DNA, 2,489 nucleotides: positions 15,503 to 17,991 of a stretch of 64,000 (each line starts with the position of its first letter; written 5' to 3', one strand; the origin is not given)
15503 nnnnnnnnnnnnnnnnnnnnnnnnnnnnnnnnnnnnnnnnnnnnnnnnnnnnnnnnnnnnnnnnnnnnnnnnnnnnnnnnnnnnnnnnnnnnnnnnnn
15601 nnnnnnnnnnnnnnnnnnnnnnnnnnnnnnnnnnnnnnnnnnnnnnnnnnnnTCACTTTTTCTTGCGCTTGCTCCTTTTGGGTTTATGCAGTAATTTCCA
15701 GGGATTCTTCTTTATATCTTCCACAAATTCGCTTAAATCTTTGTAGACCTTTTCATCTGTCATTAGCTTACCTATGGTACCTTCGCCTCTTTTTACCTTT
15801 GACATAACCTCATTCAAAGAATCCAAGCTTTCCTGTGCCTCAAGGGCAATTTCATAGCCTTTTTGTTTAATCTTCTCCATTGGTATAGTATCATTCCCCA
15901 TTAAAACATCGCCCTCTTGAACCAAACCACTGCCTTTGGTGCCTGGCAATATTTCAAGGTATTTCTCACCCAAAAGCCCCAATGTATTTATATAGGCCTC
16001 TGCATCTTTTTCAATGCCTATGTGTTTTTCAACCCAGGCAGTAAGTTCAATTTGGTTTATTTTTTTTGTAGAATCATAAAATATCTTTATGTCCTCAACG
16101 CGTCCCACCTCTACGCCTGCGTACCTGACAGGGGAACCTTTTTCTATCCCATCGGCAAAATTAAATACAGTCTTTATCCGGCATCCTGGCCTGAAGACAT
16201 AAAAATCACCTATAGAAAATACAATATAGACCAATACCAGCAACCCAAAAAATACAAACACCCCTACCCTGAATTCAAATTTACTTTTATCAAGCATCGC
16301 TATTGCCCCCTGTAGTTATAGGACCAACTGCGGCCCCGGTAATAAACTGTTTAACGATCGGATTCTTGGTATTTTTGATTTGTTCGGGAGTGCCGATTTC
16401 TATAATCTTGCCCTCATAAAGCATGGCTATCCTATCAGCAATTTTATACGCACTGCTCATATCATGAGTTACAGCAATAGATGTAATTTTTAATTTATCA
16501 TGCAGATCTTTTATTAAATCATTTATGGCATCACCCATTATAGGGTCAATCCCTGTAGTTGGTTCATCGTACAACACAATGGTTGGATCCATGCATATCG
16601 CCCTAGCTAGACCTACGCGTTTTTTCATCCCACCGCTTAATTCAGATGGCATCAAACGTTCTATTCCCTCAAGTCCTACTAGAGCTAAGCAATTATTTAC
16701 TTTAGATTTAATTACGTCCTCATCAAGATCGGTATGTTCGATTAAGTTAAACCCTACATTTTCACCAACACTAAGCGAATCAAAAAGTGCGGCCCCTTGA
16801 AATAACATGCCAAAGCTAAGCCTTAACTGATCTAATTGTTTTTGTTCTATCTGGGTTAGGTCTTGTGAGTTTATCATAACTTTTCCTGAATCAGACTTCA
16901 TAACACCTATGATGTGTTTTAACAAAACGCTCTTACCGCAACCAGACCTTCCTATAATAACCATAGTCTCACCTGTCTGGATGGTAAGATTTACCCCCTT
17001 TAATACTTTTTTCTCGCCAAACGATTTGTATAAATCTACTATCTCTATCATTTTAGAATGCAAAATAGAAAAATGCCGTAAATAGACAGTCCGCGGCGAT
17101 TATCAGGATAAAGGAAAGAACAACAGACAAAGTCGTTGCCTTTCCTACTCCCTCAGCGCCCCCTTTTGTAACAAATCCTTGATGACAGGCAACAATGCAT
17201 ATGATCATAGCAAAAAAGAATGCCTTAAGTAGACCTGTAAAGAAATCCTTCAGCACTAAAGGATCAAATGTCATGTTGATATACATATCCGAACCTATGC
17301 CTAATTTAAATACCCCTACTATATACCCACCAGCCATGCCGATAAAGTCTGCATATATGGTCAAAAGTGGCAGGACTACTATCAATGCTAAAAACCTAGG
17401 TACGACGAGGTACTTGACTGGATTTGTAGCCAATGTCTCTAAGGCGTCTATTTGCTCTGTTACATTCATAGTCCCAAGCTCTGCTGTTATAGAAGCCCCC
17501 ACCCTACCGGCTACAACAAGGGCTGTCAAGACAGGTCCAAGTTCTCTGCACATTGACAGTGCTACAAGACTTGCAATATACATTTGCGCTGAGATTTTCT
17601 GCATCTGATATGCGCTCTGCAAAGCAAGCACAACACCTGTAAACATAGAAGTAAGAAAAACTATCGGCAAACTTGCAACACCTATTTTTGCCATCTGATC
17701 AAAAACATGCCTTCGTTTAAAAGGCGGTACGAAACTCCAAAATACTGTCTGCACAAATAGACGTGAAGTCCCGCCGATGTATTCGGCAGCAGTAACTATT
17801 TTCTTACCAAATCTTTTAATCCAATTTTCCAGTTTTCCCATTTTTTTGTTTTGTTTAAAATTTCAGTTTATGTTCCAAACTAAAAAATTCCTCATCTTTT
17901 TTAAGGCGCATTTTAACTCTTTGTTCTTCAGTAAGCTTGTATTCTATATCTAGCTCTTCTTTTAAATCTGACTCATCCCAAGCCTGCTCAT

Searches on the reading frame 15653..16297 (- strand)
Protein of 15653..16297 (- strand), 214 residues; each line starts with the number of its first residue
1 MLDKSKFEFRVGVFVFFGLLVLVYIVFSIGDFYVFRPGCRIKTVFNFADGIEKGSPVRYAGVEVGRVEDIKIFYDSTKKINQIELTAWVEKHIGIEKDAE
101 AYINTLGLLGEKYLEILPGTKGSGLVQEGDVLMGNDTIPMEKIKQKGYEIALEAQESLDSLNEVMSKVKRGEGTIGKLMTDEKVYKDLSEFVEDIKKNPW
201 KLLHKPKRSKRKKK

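Call 62: search_protein_families(library=pfam, proteins=[window:15653-16297:-], max_evalue=0.00001)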
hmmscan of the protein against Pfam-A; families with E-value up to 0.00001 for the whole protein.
window:15653-16297:- (214 aa): 1 family
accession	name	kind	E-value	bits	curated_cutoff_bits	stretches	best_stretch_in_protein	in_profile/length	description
PF02470.25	MlaD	-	1.2e-17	64.4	25.1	1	40-119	4-81/81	MlaD protein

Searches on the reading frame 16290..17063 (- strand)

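Call 62: search_protein_families(library=pfam, proteins=[window:16290-17063:-], max_evalue=0.00001)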
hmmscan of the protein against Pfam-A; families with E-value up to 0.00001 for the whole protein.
window:16290-17063:- (257 aa): 1 family
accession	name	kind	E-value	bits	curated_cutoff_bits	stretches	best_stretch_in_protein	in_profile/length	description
PF00005.33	ABC_tran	-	6.4e-34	117.9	25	1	21-170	1-137/137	ABC transporter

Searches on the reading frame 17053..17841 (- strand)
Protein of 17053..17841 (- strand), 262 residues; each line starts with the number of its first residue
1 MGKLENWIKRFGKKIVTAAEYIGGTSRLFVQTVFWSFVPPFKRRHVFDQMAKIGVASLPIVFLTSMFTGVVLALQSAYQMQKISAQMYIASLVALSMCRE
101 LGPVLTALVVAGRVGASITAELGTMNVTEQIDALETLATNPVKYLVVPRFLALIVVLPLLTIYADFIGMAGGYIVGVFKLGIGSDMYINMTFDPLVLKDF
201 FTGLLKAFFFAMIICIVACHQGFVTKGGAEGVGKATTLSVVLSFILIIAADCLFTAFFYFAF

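Call 62: search_protein_families(library=pfam, proteins=[window:17053-17841:-], max_evalue=0.00001)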
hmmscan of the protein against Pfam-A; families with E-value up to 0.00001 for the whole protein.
window:17053-17841:- (262 aa): 1 family
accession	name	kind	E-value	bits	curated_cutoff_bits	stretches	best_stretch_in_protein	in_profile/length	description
PF02405.21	MlaE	-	9.2e-81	270.9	22.5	1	47-256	2-211/212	Permease MlaE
